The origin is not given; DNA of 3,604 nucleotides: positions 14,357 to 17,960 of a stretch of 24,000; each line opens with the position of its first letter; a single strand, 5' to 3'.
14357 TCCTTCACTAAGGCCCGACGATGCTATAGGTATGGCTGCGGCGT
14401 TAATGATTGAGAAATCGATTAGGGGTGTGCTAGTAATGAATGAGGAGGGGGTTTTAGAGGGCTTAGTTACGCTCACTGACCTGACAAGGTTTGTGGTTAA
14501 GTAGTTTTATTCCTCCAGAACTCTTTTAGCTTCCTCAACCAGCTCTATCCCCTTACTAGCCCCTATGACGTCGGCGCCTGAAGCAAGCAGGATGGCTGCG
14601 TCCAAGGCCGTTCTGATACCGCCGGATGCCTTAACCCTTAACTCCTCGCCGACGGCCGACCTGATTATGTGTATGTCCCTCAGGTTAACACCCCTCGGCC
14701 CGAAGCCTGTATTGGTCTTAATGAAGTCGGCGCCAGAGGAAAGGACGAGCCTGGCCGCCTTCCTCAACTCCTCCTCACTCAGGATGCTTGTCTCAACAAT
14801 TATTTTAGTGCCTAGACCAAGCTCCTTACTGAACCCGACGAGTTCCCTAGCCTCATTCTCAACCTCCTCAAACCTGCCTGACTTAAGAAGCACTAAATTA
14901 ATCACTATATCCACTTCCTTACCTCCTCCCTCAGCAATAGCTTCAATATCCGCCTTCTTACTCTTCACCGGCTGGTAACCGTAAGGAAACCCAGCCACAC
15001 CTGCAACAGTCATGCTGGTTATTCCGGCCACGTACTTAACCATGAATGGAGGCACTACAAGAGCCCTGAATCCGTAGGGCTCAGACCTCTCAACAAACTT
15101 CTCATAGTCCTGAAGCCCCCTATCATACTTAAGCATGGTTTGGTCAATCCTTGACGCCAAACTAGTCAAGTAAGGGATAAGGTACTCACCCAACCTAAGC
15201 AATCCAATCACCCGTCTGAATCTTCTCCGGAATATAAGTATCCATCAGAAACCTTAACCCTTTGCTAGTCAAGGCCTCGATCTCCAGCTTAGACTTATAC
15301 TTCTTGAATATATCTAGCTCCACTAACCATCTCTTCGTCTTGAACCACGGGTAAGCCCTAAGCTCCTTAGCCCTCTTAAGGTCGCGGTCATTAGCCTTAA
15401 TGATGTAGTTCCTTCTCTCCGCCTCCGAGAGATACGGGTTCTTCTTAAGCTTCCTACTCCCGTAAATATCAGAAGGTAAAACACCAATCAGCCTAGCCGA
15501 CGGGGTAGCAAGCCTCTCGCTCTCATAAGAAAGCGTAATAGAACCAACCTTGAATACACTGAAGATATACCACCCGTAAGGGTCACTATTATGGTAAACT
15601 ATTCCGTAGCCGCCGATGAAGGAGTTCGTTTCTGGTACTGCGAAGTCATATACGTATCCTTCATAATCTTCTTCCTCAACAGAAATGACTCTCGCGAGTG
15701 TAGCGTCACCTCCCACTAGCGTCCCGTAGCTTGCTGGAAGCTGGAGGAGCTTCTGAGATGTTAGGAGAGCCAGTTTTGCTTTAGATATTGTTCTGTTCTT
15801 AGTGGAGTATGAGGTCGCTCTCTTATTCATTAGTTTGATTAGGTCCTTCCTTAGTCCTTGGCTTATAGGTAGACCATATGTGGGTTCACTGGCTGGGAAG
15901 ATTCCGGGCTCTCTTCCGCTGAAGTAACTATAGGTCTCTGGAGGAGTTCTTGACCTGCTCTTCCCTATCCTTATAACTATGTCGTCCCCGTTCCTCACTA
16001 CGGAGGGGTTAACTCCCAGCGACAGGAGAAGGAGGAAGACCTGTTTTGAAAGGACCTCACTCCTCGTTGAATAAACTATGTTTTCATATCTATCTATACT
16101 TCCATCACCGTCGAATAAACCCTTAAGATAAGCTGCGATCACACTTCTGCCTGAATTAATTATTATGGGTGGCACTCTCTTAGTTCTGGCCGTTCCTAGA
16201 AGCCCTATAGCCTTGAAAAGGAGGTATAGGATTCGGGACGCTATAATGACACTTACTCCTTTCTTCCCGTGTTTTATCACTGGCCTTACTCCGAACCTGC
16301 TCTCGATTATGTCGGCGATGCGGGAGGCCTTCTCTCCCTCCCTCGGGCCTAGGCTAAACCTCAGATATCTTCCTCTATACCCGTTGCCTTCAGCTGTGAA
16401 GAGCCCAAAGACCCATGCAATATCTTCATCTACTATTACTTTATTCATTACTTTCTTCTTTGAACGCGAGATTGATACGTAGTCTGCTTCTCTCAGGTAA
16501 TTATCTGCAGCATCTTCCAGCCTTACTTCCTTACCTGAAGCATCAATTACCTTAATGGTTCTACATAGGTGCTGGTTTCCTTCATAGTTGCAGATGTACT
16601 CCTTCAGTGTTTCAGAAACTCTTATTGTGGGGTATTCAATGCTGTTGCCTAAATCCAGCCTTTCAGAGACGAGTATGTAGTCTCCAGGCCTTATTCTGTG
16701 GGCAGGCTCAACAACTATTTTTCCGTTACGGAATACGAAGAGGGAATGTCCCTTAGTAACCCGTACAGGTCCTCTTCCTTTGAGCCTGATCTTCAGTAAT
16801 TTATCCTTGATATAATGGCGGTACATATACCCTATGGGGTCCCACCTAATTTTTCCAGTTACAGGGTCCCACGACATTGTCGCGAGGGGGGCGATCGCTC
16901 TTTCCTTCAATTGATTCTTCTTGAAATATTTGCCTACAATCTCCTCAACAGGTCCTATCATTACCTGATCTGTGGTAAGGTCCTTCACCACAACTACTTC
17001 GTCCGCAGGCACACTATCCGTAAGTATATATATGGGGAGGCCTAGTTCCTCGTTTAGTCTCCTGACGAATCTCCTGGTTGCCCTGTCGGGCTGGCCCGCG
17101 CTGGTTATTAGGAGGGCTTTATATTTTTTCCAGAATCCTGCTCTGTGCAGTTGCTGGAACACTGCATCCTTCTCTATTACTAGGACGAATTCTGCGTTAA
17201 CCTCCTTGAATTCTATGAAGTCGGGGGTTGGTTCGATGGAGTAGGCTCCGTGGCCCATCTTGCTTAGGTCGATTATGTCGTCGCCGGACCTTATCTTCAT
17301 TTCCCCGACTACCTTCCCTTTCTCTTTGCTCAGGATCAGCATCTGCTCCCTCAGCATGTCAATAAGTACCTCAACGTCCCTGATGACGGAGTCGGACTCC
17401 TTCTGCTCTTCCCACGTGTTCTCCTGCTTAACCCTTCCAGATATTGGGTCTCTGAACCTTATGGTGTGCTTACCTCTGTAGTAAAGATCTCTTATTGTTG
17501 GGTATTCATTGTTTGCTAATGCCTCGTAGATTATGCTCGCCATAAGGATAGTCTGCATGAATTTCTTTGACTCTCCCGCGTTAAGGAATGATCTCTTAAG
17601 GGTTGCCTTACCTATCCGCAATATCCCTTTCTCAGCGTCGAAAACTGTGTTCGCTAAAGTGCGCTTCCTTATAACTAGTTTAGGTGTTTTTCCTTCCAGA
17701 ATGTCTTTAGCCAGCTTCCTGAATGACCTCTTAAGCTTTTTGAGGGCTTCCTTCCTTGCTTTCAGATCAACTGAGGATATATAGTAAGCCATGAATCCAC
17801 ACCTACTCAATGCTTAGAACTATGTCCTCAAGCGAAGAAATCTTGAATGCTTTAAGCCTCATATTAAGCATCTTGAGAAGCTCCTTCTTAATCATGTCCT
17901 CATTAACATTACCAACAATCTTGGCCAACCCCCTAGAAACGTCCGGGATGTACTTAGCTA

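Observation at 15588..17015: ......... intein splitting the Toprim DxD metal site of topoisomerase VI subunit A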

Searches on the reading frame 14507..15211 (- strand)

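Call 45: search_protein_families(library=pfam, proteins=[window:14507-15211:-], max_evalue=0.00001)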
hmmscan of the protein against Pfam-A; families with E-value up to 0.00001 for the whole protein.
window:14507-15211:- (234 aa): 1 family
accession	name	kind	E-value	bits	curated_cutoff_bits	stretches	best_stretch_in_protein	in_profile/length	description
PF01791.15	DeoC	-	5.2e-09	36.5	23.8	1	35-221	22-223/229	DeoC/LacD family aldolase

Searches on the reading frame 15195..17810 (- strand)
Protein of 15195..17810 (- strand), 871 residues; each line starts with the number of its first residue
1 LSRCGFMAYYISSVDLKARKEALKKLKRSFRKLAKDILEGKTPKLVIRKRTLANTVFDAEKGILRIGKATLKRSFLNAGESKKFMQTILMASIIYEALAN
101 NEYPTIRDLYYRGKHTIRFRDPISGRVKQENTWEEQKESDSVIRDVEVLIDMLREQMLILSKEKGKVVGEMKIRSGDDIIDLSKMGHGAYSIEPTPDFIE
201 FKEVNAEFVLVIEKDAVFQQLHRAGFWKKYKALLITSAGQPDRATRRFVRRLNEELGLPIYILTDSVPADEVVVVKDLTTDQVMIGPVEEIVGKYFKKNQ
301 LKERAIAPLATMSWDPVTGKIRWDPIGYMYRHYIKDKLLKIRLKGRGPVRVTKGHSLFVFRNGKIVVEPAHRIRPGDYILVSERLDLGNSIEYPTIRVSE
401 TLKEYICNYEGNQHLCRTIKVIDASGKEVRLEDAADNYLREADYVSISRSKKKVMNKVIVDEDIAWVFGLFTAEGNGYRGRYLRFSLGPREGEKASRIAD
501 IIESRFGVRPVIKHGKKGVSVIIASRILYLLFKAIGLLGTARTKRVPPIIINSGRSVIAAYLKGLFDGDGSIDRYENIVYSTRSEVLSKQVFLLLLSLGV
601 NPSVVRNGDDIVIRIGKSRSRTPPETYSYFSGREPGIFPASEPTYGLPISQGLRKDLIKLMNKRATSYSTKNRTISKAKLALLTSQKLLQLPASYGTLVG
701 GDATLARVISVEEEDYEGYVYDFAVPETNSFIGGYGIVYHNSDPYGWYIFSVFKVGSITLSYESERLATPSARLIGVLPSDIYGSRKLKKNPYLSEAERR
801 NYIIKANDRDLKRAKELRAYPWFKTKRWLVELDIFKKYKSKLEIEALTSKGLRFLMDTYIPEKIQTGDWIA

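Call 4: search_protein_families(library=pfam, proteins=[window:15195-17810:-], max_evalue=0.1)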
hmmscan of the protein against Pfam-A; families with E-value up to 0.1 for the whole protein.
window:15195-17810:- (871 aa): 5 families
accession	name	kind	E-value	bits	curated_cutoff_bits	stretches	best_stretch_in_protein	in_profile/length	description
PF21180.3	TOP6A-Spo11_Toprim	-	3.7e-52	177.2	24.1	2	741-864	58-170/170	Topoisomerase 6 subunit A/Spo11, Toprim domain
PF04406.19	TP6A_N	-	6e-18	64.9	26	1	82-159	1-62/62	Type IIB DNA topoisomerase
PF14890.11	Intein_splicing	-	2.2e-17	63.7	35.8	1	326-741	38-155/155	Intein splicing domain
PF14528.11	LAGLIDADG_3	-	2.8e-11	43.9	22.5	1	557-608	2-59/82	LAGLIDADG-like domain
PF20768.2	Topo_VI_alpha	-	1.3e-07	31.8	23.6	1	163-204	2-49/50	All-beta domain in DNA topoisomerase VI alpha subunit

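Call 5: search_protein_families(library=ncbifam, proteins=[window:15195-17810:-], max_evalue=0.1)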
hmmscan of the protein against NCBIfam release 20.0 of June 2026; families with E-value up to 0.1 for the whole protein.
window:15195-17810:- (871 aa): 17 families
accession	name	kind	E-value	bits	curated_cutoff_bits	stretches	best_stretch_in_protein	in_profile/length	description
NF003336.0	PRK04342.1-5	equivalog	1.7e-189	629.5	531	2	10-268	4-261/386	DNA topoisomerase IV subunit A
NF003333.0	PRK04342.1-2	equivalog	2e-107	359.2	465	2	18-268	7-251/367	DNA topoisomerase IV subunit A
NF003335.0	PRK04342.1-4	equivalog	1.2e-61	208.7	424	2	15-267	10-256/373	DNA topoisomerase VI subunit A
NF003337.0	PRK04342.1-6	equivalog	1.4e-54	185.6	675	2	13-272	6-257/370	DNA topoisomerase IV subunit A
NF003332.0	PRK04342.1-1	equivalog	3.4e-52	177.6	538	2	18-268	7-251/363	DNA topoisomerase IV subunit A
NF003334.0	PRK04342.1-3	equivalog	1.4e-51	175.5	658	2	18-268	4-242/354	DNA topoisomerase IV subunit A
NF011491.0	PRK14898.1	equivalog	7.8e-24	83.7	783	1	266-618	76-398/860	DNA-directed RNA polymerase subunit A''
NF045703.1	rSAM_Tes_intein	exception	6.3e-23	80.5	1700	2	318-604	211-512/1040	tetraether lipid synthase Tes, intein-containing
NF011303.0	PRK14715.1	equivalog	2e-14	51.7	1585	2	444-601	1101-1259/1627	DNA-directed DNA polymerase II large subunit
NF011418.0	PRK14845.1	equivalog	3.9e-11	41.5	756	2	317-606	72-279/1049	translation initiation factor IF-2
NF006207.0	PRK08332.1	equivalog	1.8e-09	35.5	2400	1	459-600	1000-1139/1684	vitamin B12-dependent ribonucleotide reductase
TIGR01443.1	intein_Cterm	domain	3.3e-06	27.2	15.6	1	719-742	1-24/24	intein C-terminal splicing region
NF038098.1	GyrA_w_intein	exception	1.1e-05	23.5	1850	1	541-607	319-389/1232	intein-containing DNA gyrase subunit A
TIGR01445.1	intein_Nterm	domain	0.00015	22.6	24.5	1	269-359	4-83/83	intein N-terminal splicing region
NF005852.0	PRK07773.1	equivalog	0.00025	19.5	780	1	542-604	596-664/886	replicative DNA helicase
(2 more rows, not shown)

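Call 14: find_encoding_contigs(protein=window:15195-17792:-, flank=3000, max_places=4)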
Protein window:15195-17792:- (865 aa): no gene with exactly this product is on record in the collection.
